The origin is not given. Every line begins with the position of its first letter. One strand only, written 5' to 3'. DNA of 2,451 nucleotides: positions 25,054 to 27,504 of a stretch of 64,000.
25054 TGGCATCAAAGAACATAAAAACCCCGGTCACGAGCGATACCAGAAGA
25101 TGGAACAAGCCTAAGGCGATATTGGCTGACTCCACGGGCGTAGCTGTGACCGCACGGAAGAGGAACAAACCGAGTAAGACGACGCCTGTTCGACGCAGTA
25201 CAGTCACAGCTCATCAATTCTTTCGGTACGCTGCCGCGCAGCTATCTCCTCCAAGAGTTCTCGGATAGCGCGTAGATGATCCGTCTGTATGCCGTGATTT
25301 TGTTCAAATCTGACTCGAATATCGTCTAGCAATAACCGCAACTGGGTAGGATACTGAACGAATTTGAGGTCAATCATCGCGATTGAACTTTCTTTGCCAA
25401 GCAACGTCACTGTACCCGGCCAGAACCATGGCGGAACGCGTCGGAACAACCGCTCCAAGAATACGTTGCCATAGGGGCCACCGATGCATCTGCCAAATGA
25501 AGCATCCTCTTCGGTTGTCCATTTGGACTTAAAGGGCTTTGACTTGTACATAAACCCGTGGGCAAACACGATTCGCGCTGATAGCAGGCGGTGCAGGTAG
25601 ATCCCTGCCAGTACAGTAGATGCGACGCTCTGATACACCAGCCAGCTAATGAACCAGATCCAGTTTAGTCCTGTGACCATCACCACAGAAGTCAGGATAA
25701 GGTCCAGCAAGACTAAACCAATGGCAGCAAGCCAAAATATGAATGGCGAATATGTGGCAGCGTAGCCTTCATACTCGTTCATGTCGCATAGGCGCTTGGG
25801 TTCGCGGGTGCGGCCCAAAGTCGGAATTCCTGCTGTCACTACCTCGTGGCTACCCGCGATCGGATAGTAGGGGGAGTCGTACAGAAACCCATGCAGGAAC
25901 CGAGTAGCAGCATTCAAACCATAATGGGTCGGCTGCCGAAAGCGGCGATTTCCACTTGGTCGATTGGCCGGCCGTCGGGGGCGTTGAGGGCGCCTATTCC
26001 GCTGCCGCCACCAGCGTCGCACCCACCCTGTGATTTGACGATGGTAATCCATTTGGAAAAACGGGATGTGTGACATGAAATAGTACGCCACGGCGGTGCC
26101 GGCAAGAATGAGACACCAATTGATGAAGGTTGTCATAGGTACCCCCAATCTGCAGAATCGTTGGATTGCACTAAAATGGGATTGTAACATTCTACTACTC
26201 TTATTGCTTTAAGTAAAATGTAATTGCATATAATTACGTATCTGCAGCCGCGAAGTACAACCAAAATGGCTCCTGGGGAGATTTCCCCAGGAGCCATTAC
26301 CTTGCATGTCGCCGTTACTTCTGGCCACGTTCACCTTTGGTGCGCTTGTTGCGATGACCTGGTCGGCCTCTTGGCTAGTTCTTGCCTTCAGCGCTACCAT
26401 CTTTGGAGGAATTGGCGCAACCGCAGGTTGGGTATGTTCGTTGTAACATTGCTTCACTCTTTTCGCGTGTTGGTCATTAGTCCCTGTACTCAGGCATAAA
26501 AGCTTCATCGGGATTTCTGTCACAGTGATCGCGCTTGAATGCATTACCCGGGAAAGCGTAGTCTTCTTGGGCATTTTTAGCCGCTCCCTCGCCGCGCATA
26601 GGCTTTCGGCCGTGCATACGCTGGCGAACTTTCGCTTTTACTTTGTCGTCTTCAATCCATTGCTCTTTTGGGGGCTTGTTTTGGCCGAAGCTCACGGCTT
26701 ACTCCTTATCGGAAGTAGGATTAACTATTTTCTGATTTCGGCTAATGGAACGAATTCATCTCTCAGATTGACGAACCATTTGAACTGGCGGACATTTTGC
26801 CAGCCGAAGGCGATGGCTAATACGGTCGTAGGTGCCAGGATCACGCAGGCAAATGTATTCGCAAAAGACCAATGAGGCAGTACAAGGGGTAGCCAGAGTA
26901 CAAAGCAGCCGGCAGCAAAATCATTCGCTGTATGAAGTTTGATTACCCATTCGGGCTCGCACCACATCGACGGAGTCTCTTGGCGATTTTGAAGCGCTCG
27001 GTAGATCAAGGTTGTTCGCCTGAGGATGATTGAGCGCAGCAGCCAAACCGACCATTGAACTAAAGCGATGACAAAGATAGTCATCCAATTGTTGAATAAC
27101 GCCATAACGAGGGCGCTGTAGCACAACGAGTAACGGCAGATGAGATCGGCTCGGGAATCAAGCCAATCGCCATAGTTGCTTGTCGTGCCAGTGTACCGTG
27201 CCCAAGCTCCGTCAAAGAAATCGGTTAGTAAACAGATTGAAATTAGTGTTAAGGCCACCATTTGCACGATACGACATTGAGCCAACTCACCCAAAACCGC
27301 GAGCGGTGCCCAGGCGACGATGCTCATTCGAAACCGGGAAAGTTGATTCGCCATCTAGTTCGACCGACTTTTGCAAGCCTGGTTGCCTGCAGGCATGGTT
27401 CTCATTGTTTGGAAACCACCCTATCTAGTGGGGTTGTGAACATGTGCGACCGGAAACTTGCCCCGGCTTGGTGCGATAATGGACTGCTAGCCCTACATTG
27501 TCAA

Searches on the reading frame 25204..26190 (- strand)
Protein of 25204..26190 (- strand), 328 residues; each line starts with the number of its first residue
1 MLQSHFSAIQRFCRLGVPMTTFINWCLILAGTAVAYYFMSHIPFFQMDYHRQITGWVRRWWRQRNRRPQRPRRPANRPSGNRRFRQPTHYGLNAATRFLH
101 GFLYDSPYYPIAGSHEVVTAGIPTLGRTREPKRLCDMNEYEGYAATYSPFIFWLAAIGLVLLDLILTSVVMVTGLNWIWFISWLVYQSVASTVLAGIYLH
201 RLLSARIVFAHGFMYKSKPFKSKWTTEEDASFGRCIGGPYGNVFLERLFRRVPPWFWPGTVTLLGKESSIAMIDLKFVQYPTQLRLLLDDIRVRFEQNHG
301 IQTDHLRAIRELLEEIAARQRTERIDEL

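Call 7: search_protein_families(library=pfam, max_evalue=0.1, proteins=[window:25204-26190:-])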
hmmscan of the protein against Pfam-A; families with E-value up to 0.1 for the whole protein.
window:25204-26190:- (328 aa): 0 families

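Call 26: search_protein_families(library=ncbifam, max_evalue=0.1, proteins=[window:25204-26190:-])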
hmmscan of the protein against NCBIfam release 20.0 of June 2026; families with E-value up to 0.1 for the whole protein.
window:25204-26190:- (328 aa): 0 families

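Call 27: search_protein_families(library=phrogs, max_evalue=0.1, proteins=[window:25204-26190:-])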
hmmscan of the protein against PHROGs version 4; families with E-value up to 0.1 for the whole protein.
window:25204-26190:- (328 aa): 0 families

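Call 28: search_protein_families(library=padloc, max_evalue=0.1, proteins=[window:25204-26190:-])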
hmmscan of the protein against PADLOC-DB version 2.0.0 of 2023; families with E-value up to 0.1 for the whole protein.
window:25204-26190:- (328 aa): 2 families
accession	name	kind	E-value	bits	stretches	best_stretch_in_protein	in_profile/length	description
PDLC01353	Csx3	-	0.036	12.4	1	159-214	20-73/82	"CAS-I,CAS-III; associated"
PDLC01632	Csx3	-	0.07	11.2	0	166-211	23-66/77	"CAS-I,CAS-III; associated"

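Call 35: find_homologous_proteins(query=window:25204-26136:-, max_evalue=0.001)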
Query window:25204-26136:- (310 aa): 2 proteins with E <= 0.001 among 3858 candidates.
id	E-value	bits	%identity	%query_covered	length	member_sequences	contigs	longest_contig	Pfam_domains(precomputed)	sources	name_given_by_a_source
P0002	4.0e-212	721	99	100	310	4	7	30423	-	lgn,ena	-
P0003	1.9e-92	328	49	97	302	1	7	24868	-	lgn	-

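Call 36: find_encoding_contigs(protein=P0003, flank=10000, max_places=10)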
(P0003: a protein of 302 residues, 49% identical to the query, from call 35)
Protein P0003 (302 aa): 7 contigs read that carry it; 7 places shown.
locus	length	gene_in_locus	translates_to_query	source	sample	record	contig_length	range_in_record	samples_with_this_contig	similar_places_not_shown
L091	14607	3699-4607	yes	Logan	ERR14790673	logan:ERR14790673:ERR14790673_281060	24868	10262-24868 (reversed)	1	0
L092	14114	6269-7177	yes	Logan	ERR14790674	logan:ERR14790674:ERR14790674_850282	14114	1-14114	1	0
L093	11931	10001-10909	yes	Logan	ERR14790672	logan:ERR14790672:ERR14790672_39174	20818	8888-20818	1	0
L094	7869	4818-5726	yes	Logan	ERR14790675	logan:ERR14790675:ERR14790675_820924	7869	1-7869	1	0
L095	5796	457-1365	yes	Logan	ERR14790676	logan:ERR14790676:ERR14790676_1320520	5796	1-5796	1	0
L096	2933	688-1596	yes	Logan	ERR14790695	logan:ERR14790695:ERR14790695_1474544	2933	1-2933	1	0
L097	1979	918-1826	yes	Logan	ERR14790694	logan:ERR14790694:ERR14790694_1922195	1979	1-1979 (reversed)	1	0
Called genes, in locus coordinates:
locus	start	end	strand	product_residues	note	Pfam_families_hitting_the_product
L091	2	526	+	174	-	?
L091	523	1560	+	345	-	PF00389:2-Hacid_dh, PF02826:2-Hacid_dh_C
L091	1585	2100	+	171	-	PF00719:Pyrophosphatase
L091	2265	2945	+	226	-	PF01066:CDP-OH_P_transf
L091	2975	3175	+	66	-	-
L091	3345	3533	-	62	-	-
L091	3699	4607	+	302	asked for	-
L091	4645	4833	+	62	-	-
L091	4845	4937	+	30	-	-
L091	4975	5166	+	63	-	-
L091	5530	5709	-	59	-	PF19575:HTH_58 (weak)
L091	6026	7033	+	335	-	PF00044:Gp_dh_N, PF02800:Gp_dh_C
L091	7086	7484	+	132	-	PF02502:LacAB_rpiB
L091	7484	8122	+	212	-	PF00834:Ribul_P_3_epim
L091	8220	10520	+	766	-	PF01522:Polysacc_deac_1, PF03142:Chitin_synth_2 (faint), PF00535:Glycos_transf_2, PF13641:Glyco_tranf_2_3, PF13506:Glyco_transf_21, PF01644:Chitin_synth_1, PF13632:Glyco_trans_2_3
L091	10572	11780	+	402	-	PF00704:Glyco_hydro_18 (weak)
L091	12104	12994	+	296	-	PF13292:DXP_synthase_N, PF00456:Transketolase_N, PF00676:E1_dh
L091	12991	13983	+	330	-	PF02779:Transket_pyr, PF02780:Transketolase_C, PF22613:Transketolase_C_1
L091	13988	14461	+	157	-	-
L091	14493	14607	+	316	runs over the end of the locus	PF01116:F_bP_aldolase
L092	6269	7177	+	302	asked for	-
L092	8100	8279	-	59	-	PF19575:HTH_58 (weak)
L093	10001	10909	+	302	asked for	-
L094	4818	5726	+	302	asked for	-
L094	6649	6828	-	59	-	PF19575:HTH_58 (weak)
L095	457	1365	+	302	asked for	-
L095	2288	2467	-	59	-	PF19575:HTH_58 (weak)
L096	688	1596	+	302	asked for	-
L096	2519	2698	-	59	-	PF19575:HTH_58 (weak)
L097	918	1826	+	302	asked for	-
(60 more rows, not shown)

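Call 45: search_protein_families(library=pfam, max_evalue=1, proteins=[L091:2975-3175:+, L091:3345-3533:-, L091:3699-4607:+])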
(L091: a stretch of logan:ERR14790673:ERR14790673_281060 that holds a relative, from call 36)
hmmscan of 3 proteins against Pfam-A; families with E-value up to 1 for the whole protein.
L091:2975-3175:+ (66 aa): 0 families

L091:3345-3533:- (62 aa): 0 families

L091:3699-4607:+ (302 aa): 1 family
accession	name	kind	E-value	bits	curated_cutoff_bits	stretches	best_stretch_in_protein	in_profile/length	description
PF09335.16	VTT_dom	-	0.0017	19.2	33.9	1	99-169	48-118/123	VTT domain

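Call 47: search_dna_similar(query=window:25204-26136:-, collection=phages, mode=protein, max_evalue=0.01, max_rows=10)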
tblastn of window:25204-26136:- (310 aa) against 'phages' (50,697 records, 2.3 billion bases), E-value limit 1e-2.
No match.

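Call 56: find_related_loci(query=A3, collection=metagenome_contigs, flank=6000)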
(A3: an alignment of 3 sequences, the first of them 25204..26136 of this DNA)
Query A3 (310 aa) in metagenome_contigs; peptide patterns used: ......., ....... (x = any residue, [..] = any of these).
311 stretches matched a pattern, but none encodes a relative of the query by tblastn (E <= 1e-3).

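Call 68: find_encoding_contigs(protein=P0002, flank=10000, max_places=6)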
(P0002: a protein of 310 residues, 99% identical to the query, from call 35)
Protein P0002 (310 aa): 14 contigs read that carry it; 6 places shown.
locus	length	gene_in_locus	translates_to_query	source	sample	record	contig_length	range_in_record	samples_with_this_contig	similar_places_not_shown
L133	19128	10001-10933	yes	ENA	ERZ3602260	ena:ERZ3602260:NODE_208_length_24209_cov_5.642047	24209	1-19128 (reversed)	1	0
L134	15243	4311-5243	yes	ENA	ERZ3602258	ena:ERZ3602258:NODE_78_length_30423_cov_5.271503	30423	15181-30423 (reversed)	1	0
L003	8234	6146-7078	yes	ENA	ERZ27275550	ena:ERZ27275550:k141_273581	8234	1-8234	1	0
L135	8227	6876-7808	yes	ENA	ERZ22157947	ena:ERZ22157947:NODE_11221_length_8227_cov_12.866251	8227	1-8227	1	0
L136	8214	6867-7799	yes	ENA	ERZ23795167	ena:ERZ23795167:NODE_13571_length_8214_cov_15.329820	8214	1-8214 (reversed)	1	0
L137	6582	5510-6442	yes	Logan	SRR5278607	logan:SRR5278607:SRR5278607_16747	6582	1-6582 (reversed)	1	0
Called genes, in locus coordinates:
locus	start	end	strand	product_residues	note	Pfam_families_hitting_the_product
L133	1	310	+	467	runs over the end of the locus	PF00479:G6PD_N, PF02781:G6PD_C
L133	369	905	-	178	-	-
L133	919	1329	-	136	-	-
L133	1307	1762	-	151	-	-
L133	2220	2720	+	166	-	PF06210:DUF1003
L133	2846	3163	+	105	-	-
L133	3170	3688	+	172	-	PF00583:Acetyltransf_1, PF13673:Acetyltransf_10, PF13508:Acetyltransf_7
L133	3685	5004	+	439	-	PF00326:Peptidase_S9 (faint), PF03583:LIP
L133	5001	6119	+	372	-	PF13091:PLDc_2, PF00614:PLDc (weak)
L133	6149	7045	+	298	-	PF00483:NTP_transferase, PF12804:NTP_transf_3 (faint)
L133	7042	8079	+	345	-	PF00389:2-Hacid_dh, PF02826:2-Hacid_dh_C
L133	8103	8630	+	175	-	PF00719:Pyrophosphatase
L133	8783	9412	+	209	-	PF01066:CDP-OH_P_transf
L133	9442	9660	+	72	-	-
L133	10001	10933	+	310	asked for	-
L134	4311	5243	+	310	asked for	-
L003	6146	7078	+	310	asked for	-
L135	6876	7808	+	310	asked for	-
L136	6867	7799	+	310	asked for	-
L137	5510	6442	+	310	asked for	-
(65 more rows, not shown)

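Call 88: predict_structure(alignment_id=A3)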
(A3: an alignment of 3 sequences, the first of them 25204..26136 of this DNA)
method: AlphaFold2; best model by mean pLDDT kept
length: 310 residues; sequences in the alignment: 3
mean_pLDDT: 40.4   pTM: 0.26
mean pLDDT of the five models: 40.4, 40.2, 39.6, 39.4, 38.0
residues with pLDDT >= 90: 0; 70-90: 3; 50-70: 50; < 50: 257
segments of 3 or more residues with pLDDT < 50: 1-40, 46-134, 180-291, 301-310
pLDDT, mean of each block of 10 residues (from residue 1): 39 43 37 39 47 45 35 32 29 28 26 32 34 54 68 64 63 55 41 31 28 30 35 34 36 34 36 40 44 50 44
secondary structure, 60 per line:
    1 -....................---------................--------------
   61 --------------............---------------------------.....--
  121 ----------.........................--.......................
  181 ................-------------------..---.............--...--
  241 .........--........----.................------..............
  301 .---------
elements in order: H2-21 H31-46 H75-86 H114-118 H131-155 H158-196 H221-233 E241-249 E252-259 H264-280 H287-301

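Call 93: find_related_loci(query=A3, collection=viral_contigs, flank=5000)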
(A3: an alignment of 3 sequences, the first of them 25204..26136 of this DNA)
Query A3 (310 aa) in viral_contigs; peptide patterns used: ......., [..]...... (x = any residue, [..] = any of these).
99 stretches matched a pattern, but none encodes a relative of the query by tblastn (E <= 1e-3).

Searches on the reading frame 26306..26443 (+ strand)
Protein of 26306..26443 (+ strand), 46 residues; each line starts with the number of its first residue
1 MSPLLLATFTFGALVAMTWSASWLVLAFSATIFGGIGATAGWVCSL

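Call 90: search_protein_families(library=pfam, max_evalue=1, proteins=[window:26306-26443:+])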
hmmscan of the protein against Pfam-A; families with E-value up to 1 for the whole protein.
seq(46 aa): 1 family
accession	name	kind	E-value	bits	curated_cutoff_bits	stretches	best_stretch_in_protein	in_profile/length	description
PF01988.24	VIT1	-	0.081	13.2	28.1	1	5-44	173-212/214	VIT family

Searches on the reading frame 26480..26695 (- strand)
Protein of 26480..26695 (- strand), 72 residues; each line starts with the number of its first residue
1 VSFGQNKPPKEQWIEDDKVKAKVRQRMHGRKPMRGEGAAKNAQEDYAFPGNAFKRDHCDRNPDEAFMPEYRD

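Call 7: search_protein_families(library=pfam, max_evalue=0.1, proteins=[window:26480-26695:-])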
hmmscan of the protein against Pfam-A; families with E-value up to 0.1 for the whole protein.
seq(72 aa): 0 families

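Call 26: search_protein_families(library=ncbifam, max_evalue=0.1, proteins=[window:26480-26695:-])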
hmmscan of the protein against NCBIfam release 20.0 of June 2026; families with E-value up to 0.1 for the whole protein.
seq(72 aa): 0 families

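Call 27: search_protein_families(library=phrogs, max_evalue=0.1, proteins=[window:26480-26695:-])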
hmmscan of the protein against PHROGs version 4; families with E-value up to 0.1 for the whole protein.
seq(72 aa): 0 families

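Call 28: search_protein_families(library=padloc, max_evalue=0.1, proteins=[window:26480-26695:-])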
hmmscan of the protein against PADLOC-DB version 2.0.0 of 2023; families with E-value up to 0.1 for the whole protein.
seq(72 aa): 0 families

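Call 60: find_homologous_proteins(query=A4, max_evalue=0.01)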
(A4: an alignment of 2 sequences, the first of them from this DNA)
Query A4 (2 sequences) (72 aa, profile of the alignment): 3 proteins with E <= 0.01 among 3 candidates.
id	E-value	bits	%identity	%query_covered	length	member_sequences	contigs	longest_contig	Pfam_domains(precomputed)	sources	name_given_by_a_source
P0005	4.7e-40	153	94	100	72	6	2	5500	-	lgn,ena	-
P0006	2.7e-36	141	58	100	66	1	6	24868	-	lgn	-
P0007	1.7e-26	110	61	100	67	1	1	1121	-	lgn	-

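Call 61: find_encoding_contigs(protein=P0007, flank=10000)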
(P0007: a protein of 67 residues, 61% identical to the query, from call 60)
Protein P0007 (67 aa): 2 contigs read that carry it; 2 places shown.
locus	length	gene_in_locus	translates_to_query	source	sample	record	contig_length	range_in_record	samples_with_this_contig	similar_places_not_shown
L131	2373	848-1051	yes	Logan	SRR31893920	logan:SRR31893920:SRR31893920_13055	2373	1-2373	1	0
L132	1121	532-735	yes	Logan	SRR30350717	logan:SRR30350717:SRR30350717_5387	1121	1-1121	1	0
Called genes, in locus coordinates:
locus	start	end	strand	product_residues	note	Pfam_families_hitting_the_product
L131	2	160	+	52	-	?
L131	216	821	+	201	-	PF01066:CDP-OH_P_transf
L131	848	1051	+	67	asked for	-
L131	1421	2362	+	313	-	-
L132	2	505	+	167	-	?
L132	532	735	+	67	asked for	-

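Call 76: search_solved_structures(query=A4, max_evalue=1)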
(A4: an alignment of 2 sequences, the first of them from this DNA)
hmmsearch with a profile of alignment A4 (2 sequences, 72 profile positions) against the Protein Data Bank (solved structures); distinct sequences matched with E-value up to 1: 0.

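Call 98: predict_structure(alignment_id=A8)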
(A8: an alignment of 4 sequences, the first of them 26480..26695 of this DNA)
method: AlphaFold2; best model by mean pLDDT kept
length: 72 residues; sequences in the alignment: 4
mean_pLDDT: 62.2   pTM: 0.32
mean pLDDT of the five models: 62.2, 60.2, 58.5, 49.8, 49.6
residues with pLDDT >= 90: 0; 70-90: 20; 50-70: 48; < 50: 4
segments of 3 or more residues with pLDDT < 50: none
pLDDT, mean of each block of 10 residues (from residue 1): 55 58 54 56 68 75 72 51
secondary structure, 60 per line:
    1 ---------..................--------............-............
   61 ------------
elements in order: H10-27 H36-47 H49-60
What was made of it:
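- Tried and rejected: The 310-aa protein gave pLDDT 40, which is useless (call 88). p72 gave pLDDT 62 and three helices, too weak for a fold search (call 98).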

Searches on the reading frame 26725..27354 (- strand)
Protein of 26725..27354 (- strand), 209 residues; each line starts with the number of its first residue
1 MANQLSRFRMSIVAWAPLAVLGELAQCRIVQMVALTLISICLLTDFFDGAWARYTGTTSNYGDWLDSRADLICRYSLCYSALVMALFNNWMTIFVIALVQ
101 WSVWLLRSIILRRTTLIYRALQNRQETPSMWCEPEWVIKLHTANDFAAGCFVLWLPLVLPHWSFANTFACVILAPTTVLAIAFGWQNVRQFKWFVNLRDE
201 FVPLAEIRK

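Call 7: search_protein_families(library=pfam, max_evalue=0.1, proteins=[window:26725-27354:-])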
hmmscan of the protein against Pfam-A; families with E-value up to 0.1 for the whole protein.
window:26725-27354:- (209 aa): 1 family
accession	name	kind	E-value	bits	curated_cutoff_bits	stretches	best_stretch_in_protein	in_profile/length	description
PF01066.26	CDP-OH_P_transf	-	2.5e-13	51.1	22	1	2-164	4-138/152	CDP-alcohol phosphatidyltransferase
